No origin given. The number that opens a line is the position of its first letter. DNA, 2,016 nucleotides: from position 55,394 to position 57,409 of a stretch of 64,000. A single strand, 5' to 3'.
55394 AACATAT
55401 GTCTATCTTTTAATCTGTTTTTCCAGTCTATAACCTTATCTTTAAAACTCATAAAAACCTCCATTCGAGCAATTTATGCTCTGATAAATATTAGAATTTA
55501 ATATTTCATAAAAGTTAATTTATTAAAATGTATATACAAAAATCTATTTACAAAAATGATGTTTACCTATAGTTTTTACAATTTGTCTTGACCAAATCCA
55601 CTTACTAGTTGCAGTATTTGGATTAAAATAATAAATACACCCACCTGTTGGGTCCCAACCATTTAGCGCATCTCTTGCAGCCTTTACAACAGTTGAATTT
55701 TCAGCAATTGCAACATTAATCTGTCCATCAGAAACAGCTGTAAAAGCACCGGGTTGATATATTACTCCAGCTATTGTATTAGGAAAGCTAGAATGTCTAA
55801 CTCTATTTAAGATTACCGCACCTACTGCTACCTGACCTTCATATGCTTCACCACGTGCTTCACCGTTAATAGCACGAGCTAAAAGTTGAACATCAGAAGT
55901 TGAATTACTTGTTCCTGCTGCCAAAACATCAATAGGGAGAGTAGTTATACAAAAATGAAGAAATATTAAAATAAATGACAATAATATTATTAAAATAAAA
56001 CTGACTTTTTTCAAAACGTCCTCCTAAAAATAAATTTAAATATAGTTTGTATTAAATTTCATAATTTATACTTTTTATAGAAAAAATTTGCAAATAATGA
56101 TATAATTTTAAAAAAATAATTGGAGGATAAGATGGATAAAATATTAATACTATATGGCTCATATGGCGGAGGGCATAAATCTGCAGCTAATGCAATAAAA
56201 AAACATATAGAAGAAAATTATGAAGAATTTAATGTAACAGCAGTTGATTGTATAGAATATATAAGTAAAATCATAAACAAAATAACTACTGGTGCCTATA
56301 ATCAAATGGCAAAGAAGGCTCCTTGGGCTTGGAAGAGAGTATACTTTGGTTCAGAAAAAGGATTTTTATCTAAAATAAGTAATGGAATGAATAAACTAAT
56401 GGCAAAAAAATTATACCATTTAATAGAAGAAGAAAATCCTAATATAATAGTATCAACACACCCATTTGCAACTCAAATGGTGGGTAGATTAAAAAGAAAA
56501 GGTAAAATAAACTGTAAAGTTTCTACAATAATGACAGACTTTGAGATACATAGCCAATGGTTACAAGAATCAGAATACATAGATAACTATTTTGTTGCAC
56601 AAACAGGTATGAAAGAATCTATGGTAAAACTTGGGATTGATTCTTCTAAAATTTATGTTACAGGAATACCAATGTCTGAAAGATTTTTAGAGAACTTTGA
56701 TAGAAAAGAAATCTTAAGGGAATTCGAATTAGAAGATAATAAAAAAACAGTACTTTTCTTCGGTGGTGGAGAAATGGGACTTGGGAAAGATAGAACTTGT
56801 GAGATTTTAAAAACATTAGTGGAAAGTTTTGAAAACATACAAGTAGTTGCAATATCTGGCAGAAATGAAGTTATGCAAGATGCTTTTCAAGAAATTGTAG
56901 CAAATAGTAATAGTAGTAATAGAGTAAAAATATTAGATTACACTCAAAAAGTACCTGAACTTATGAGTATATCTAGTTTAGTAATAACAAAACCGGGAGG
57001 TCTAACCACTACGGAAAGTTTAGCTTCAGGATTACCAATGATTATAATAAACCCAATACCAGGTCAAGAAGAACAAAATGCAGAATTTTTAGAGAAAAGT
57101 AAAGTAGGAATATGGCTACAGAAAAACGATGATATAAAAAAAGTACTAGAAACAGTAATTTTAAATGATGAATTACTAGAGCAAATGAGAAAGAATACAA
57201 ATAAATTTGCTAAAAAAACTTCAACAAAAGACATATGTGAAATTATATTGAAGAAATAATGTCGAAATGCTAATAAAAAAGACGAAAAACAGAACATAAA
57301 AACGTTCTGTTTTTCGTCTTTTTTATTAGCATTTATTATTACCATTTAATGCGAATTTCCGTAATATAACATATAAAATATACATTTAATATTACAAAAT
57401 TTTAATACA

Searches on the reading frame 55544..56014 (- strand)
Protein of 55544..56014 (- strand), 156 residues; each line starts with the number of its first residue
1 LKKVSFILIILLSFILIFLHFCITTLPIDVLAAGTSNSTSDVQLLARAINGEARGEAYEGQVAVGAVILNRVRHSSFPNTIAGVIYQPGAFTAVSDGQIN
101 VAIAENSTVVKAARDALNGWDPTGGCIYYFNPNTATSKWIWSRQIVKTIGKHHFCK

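Call 36: search_protein_families(library=pfam, proteins=[window:55544-56014:-], max_evalue=0.01)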
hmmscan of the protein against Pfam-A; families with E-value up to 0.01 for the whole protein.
window:55544-56014:- (156 aa): 2 families
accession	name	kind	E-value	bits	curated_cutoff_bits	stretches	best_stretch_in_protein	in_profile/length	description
PF07486.17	Hydrolase_2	-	2.2e-37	128.1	27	1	55-155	1-100/100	Cell Wall Hydrolase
PF00397.32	WW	-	0.00013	22.3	26.9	1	120-139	9-28/31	WW domain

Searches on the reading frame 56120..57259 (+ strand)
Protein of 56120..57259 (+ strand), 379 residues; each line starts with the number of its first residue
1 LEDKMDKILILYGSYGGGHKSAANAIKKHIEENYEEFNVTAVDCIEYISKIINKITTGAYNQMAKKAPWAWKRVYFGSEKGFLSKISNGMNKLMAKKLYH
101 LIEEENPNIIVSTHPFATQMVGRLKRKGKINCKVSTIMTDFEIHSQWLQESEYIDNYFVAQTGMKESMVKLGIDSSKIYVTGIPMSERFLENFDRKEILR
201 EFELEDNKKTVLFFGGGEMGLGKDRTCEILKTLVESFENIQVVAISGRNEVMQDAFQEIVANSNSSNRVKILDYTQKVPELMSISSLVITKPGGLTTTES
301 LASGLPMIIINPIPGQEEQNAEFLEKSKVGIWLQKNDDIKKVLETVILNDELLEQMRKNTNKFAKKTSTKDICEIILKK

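Call 36: search_protein_families(library=pfam, proteins=[window:56120-57259:+], max_evalue=0.01)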
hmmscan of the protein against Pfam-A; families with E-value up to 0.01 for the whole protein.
window:56120-57259:+ (379 aa): 7 families
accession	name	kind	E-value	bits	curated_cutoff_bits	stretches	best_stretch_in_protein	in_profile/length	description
PF06925.17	MGDG_synth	-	3.6e-40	138.2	25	1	19-184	1-168/169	Monogalactosyldiacylglycerol (MGDG) synthase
PF04101.22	Glyco_tran_28_C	-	1.8e-14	54.6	22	1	232-366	24-160/166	Glycosyltransferase family 28 C-terminal domain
PF00534.26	Glycos_transf_1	-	1.4e-13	51.2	26.4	1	195-362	2-171/172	Glycosyl transferases group 1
PF02350.25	Epimerase_2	-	1.7e-12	47.3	30.6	1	157-376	126-346/347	UDP-N-acetylglucosamine 2-epimerase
PF00308.24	Bac_DnaA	-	0.001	19.8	23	0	9-66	37-94/162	Bacterial DnaA ATPAse domain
PF13692.12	Glyco_trans_1_4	-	0.0011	19.7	27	1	221-333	15-124/142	Glycosyl transferases group 1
PF12671.13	Amidase_6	-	0.01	16.4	23.2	0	28-75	16-61/163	Putative amidase domain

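Call 85: find_encoding_contigs(protein=window:56120-57259:+, flank=10000, max_places=2)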
Protein window:56120-57259:+ (379 aa): no gene with exactly this product is on record in the collection.
